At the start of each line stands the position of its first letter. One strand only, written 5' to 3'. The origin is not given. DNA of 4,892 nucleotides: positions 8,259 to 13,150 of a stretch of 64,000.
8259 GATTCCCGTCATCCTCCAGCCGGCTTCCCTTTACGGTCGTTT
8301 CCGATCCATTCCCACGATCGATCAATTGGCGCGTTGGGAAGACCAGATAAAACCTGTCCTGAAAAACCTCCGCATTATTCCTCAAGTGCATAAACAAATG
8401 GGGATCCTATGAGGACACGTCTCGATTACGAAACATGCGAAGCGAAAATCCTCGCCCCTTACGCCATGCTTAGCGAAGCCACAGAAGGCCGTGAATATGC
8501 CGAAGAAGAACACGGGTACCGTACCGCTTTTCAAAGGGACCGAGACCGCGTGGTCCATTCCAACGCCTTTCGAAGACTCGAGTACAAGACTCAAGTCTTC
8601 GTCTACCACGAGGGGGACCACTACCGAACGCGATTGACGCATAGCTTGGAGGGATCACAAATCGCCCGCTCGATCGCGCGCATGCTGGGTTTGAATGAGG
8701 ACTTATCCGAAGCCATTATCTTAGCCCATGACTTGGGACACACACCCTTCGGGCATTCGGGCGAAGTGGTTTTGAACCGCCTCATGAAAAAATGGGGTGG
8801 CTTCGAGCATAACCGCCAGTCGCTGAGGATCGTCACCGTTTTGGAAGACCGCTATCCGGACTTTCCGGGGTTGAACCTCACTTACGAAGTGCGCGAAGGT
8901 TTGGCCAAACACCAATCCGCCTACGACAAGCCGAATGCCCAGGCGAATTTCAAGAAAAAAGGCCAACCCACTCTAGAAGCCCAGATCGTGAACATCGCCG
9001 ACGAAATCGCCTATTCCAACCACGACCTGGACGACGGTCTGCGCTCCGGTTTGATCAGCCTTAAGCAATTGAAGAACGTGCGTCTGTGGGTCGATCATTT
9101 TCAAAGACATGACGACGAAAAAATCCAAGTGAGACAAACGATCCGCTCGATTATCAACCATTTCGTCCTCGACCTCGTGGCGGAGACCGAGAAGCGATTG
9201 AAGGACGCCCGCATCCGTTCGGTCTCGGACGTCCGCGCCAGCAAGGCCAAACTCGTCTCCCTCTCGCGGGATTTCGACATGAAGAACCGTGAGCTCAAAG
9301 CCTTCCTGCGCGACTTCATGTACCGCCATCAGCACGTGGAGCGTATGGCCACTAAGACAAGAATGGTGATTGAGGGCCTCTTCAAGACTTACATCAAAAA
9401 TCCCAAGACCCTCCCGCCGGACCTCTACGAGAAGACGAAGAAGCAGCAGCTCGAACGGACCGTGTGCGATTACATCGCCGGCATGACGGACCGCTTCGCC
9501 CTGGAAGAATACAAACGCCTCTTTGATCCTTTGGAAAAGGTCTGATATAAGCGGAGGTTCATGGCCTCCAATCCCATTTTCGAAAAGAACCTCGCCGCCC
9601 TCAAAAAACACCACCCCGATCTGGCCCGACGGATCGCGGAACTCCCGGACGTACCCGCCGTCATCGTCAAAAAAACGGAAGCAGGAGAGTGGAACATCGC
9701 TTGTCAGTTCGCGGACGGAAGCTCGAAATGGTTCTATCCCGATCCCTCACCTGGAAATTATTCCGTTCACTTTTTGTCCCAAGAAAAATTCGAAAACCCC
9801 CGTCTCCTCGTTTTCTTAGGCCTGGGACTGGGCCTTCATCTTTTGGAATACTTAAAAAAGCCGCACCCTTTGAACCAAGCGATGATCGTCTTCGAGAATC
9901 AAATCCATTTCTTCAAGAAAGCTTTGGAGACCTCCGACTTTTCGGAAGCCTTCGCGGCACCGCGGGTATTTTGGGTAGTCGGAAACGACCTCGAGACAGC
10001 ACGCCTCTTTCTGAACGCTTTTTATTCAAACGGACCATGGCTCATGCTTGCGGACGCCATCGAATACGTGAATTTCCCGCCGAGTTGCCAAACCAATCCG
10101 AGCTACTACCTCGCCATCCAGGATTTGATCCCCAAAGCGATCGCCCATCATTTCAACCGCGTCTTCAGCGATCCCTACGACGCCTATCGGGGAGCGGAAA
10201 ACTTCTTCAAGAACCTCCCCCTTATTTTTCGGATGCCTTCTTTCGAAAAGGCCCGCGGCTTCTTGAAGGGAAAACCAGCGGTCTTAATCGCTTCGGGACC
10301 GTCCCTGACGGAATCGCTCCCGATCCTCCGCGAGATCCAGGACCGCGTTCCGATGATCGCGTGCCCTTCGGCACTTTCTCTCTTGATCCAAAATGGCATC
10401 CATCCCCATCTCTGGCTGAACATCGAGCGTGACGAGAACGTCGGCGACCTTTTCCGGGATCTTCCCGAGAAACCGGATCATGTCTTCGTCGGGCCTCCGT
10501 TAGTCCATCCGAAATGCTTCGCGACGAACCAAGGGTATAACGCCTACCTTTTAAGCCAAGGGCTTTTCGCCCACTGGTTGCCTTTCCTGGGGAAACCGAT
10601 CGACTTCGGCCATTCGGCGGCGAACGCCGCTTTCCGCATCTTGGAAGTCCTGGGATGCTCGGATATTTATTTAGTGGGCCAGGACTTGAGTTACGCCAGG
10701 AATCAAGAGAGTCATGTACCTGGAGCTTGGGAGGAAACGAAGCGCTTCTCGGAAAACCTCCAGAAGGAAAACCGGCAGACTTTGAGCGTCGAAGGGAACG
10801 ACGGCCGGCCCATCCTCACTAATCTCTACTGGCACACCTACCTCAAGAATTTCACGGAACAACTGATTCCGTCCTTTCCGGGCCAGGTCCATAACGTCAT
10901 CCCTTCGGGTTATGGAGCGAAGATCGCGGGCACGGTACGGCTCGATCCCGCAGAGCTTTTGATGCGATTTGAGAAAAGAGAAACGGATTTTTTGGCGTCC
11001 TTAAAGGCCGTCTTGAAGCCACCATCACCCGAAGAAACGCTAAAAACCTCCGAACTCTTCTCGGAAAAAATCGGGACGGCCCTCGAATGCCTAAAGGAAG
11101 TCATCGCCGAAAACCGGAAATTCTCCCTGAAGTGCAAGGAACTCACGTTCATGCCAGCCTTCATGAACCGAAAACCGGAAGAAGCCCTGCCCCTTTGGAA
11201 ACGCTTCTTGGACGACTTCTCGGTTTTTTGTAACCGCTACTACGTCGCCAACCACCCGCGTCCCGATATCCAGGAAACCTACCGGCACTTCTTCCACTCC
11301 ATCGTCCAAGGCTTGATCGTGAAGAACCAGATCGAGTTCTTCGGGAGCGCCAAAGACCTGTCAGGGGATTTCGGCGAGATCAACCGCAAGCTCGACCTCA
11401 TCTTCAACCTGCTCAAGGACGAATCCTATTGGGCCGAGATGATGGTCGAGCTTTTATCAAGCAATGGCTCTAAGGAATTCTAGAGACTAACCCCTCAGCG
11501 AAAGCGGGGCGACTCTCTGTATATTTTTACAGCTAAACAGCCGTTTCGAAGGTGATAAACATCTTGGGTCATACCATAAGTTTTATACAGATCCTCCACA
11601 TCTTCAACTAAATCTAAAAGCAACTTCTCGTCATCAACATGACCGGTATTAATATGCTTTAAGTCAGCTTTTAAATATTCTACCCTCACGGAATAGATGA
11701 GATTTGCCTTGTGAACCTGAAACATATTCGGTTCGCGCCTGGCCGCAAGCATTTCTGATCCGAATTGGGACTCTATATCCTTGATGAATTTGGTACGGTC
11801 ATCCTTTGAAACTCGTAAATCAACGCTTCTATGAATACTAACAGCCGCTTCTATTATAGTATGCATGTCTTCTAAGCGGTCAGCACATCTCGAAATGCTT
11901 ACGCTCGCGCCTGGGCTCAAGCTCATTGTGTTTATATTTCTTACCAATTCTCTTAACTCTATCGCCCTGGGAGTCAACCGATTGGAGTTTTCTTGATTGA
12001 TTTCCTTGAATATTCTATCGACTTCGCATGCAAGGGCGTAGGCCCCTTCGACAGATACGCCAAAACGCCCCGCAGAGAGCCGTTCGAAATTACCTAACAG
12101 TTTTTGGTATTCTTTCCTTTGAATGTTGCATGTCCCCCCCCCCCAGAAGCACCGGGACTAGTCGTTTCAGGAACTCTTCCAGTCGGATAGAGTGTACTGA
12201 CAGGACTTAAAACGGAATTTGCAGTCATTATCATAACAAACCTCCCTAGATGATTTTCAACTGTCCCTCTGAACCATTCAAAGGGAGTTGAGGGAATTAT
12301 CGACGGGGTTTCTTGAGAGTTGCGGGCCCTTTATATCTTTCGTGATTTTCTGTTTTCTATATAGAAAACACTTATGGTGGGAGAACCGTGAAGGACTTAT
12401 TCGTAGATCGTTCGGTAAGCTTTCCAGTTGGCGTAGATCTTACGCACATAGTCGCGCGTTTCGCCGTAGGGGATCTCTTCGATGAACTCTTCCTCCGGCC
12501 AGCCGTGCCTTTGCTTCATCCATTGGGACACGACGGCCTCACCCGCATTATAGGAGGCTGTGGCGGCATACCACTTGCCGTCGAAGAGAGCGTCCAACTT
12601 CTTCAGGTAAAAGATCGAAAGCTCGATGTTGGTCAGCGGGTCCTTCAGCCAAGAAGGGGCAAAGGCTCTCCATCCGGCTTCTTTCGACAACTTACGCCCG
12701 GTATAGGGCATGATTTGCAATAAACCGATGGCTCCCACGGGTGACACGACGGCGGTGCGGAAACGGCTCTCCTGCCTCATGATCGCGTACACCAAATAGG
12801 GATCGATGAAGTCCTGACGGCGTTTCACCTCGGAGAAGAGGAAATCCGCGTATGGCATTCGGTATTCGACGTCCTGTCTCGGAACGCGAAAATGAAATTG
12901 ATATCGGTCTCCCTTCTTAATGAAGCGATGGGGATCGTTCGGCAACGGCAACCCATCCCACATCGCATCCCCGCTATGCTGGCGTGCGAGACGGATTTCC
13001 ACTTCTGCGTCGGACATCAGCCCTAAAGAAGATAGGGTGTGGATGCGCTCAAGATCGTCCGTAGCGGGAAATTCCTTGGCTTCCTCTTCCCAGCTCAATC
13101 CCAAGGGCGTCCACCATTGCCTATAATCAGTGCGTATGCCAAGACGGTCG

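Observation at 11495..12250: Candidate phase-variable contingency gene switched OFF by an 11-nt poly-G/C tract, in an AT-rich insert next to a Maf/DUF115 gene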

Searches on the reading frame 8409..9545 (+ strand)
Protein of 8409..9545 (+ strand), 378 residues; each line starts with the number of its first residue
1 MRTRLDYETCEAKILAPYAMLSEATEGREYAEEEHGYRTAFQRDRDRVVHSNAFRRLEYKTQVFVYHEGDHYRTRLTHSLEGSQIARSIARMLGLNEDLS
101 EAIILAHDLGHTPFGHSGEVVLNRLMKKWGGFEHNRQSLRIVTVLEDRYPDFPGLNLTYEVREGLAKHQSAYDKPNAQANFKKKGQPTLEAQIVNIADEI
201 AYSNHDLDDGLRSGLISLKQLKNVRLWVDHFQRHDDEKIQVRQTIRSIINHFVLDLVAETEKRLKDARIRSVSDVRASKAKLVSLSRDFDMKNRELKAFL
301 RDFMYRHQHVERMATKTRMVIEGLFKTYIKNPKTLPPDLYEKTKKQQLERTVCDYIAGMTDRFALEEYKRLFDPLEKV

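Call 5: search_protein_families(library=pfam, max_evalue=1, proteins=[window:8409-9545:+])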
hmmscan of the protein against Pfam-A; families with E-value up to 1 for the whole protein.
window:8409-9545:+ (378 aa): 2 families
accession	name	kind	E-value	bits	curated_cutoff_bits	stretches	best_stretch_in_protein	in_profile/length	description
PF13286.11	HD_assoc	-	7.3e-26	91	22.2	1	284-370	2-91/91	Phosphohydrolase-associated domain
PF01966.28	HD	-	1.5e-14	54.7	22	1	75-201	1-114/116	HD domain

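Call 40: find_encoding_contigs(protein=window:8409-9545:+, flank=10000, max_places=10)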
Protein window:8409-9545:+ (378 aa): 2 contigs read that carry it; 1 place shown.
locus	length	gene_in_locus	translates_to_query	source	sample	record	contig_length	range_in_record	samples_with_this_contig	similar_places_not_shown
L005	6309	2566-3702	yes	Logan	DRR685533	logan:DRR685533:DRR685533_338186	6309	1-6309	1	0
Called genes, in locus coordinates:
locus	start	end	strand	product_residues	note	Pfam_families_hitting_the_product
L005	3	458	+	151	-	?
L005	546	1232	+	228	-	PF06508:QueC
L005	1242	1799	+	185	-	PF04017:DUF366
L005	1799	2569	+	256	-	PF13353:Fer4_12, PF04055:Radical_SAM (weak)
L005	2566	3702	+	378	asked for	PF01966:HD, PF13286:HD_assoc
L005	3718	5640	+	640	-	PF20157:Maf_flag10_N (faint), PF01973:MptE-like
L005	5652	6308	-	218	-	?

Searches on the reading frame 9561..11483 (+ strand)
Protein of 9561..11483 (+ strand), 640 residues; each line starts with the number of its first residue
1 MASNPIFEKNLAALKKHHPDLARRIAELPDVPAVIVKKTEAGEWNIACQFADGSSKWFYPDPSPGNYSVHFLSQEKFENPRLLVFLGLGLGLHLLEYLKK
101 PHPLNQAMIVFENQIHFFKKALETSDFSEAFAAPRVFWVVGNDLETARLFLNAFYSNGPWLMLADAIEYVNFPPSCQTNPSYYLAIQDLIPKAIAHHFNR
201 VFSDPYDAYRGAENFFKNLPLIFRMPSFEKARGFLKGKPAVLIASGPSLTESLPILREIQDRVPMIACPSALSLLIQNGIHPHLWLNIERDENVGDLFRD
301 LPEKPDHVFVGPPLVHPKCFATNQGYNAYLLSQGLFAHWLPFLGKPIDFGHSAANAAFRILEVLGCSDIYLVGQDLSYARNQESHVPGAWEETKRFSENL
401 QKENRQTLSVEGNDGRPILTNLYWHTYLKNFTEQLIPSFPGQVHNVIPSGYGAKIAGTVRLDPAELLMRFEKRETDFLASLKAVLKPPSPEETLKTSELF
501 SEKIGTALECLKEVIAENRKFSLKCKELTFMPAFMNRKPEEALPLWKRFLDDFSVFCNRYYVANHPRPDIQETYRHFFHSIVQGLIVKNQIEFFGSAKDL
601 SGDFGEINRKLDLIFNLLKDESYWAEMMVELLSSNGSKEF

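Call 5: search_protein_families(library=pfam, max_evalue=1, proteins=[window:9561-11483:+])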
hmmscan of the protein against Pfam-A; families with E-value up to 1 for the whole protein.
window:9561-11483:+ (640 aa): 2 families
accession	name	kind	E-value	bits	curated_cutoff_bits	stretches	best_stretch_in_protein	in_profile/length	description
PF01973.23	MptE-like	-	2.6e-31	109.1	34.6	1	213-380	1-170/171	6-hydroxymethylpterin diphosphokinase MptE-like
PF20157.4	Maf_flag10_N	-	3.9e-09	36.8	23.5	2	7-61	2-51/228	Glycosyltransferase Maf N-terminal domain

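Call 10: list_cluster_members(proteins=[P0001, window:9561-11483:+, window:12397-14199:-])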
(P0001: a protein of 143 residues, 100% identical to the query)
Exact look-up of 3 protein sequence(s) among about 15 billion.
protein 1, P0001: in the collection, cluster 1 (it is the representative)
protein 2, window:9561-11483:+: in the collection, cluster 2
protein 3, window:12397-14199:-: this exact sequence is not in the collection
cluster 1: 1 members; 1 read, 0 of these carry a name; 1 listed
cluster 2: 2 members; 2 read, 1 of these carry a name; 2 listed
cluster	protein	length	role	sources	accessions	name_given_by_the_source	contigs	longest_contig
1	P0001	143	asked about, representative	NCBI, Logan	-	-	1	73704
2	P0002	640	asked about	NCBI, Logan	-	-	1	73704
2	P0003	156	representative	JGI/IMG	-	hypothetical protein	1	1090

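Call 14: find_related_loci(query=window:9561-11483:+, collection=genome_contigs, flank=10000)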
Query window:9561-11483:+ (640 aa) in genome_contigs; peptide patterns used: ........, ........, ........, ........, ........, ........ (x = any residue, [..] = any of these).
118 stretches matched a pattern; 1 encode a relative of the query (tblastn E <= 1e-3); 1 distinct loci.
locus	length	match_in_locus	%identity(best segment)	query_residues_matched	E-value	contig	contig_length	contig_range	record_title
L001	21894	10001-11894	75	1-632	0e+0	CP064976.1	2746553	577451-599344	MAG: Deltaproteobacteria bacterium isolate EsbW_18-Q3-R4-48_MAXAC.279_cln chromosome, complete genome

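Call 21: search_protein_families(library=pfam, proteins=[L001:11900-12439:-], max_evalue=0.1)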
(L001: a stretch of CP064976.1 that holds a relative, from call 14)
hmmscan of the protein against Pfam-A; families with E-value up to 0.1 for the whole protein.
L001:11900-12439:- (179 aa): 7 families
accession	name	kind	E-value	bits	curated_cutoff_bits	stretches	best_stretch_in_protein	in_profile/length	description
PF02915.23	Rubrerythrin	-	3.9e-13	50.4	22.8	2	109-165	3-61/137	Rubrerythrin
PF00210.30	Ferritin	-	3.4e-06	27.5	24.5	1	90-159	66-138/142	Ferritin-like domain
PF09537.16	DUF2383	-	0.00013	22.6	30.8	1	113-163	10-60/111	Domain of unknown function (DUF2383)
PF13668.12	Ferritin_2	-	0.0022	18.5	24.7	1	108-162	5-66/138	Ferritin-like domain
PF22277.2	EncFtn-like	-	0.0039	17.4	27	1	112-152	22-62/85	EncFtn-like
PF03232.19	COQ7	-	0.0099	16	23.5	1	53-151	37-138/169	Ubiquinone biosynthesis protein COQ7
PF22299.1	BRISC_FAM175B_helical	-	0.066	13.4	27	0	7-34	9-33/62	BRISC complex subunit FAM175B, helical domain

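Call 26: find_related_loci(query=window:9561-11483:+, collection=metagenome_contigs, flank=6000)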
Query window:9561-11483:+ (640 aa) in metagenome_contigs; peptide patterns used: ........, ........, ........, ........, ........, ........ (x = any residue, [..] = any of these).
230 stretches matched a pattern; 1 encode a relative of the query (tblastn E <= 1e-3); 1 distinct loci.
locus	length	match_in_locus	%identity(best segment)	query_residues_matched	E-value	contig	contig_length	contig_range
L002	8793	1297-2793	24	14-520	4e-27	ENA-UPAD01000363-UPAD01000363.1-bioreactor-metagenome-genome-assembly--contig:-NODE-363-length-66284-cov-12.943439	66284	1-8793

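Call 28: find_encoding_contigs(protein=window:9561-11483:+, flank=3000, max_places=6)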
Protein window:9561-11483:+ (640 aa): 2 contigs read that carry it; 1 place shown.
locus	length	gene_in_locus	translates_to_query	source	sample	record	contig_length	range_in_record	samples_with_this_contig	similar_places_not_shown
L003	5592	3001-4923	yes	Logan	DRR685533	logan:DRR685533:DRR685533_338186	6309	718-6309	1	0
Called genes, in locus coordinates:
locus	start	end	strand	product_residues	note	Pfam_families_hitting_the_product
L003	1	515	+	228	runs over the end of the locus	PF06508:QueC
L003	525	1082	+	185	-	PF04017:DUF366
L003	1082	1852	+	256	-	PF13353:Fer4_12, PF04055:Radical_SAM (weak)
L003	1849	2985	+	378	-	PF01966:HD, PF13286:HD_assoc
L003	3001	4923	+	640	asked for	PF20157:Maf_flag10_N (faint), PF01973:MptE-like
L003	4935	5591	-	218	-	?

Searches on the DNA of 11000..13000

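Call 63: search_rna_families(source=window, start=11000, end=13000, threshold=evalue, max_evalue=1)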
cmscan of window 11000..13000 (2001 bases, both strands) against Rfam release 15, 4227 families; matches with E-value up to 1: 0.
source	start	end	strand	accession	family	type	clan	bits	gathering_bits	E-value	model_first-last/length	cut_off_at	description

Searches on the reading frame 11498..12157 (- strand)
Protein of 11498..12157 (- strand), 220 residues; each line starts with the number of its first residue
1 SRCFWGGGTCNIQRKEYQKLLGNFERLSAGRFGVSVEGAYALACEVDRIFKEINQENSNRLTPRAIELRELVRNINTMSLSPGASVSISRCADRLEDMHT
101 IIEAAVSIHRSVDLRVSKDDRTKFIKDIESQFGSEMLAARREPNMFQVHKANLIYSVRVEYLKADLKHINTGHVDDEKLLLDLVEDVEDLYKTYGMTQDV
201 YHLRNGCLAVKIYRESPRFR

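Call 17: search_protein_representatives(protein=window:11498-12157:-)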
Query: 220 residues. Proteins with E-value up to 0.001 (for the whole library): 2; up to 1e-10: 1; up to 1e-30: 1. The best 2 are listed.
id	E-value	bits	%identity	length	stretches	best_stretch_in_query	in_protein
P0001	4.6e-87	307.7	100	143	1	78-220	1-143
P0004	2.5e-04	37.4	29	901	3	62-135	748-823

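Call 21: search_protein_families(library=pfam, proteins=[P0004], max_evalue=0.1)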
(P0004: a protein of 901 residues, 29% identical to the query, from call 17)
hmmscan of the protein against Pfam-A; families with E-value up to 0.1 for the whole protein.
P0004 (901 aa): 19 families
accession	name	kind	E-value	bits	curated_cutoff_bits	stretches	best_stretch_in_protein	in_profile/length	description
PF13374.12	TPR_10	-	9.6e-58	191.1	27.5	7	586-621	1-36/42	Tetratricopeptide repeat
PF13424.12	TPR_12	-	7.6e-33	113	30.1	6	586-665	2-77/77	Tetratricopeptide repeat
PF00515.34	TPR_1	-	2.7e-24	84.4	27.8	3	679-710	1-32/34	Tetratricopeptide repeat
PF13181.12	TPR_8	-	3.2e-19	67.8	25.7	1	679-710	1-32/34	Tetratricopeptide repeat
PF07719.23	TPR_2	-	5.2e-18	64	27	0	679-708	1-30/34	Tetratricopeptide repeat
PF24885.1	TPR_NPHP3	-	3.9e-16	59.6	100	4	586-711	98-215/239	Nephrocystin-3 TPR domain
PF12968.13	DUF3856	-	3.3e-09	37.3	27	2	556-662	24-129/143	Domain of Unknown Function (DUF3856)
PF13431.12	TPR_17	-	4.8e-09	36.2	24.4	0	676-699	10-33/34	Tetratricopeptide repeat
PF13176.12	TPR_7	-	1.3e-08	34.7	27.9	0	681-708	1-28/36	Tetratricopeptide repeat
PF07721.20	TPR_4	-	3.9e-05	24.3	27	0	774-796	4-26/26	Tetratricopeptide repeat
PF25199.1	nSTAND_NTPase5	-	3.9e-05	23.9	34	1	81-185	39-137/145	Novel STAND NTPase 5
PF14357.11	DUF4404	-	0.00039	21.5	27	0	538-601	20-82/83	Domain of unknown function (DUF4404)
PF13428.12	TPR_14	-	0.0094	17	23.5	0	684-707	6-29/44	Tetratricopeptide repeat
PF13191.12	AAA_16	-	0.012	16.5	32.6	1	62-121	1-60/167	AAA ATPase domain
PF13414.12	TPR_11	-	0.013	15.6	26.8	0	691-713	6-28/42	TPR repeat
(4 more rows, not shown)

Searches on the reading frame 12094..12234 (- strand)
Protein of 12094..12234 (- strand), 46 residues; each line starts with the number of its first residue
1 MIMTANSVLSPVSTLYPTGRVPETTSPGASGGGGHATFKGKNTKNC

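Call 39: find_encoding_contigs(protein=window:12094-12234:-, flank=3000, max_places=10)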
Protein window:12094-12234:- (46 aa): no gene with exactly this product is on record in the collection.
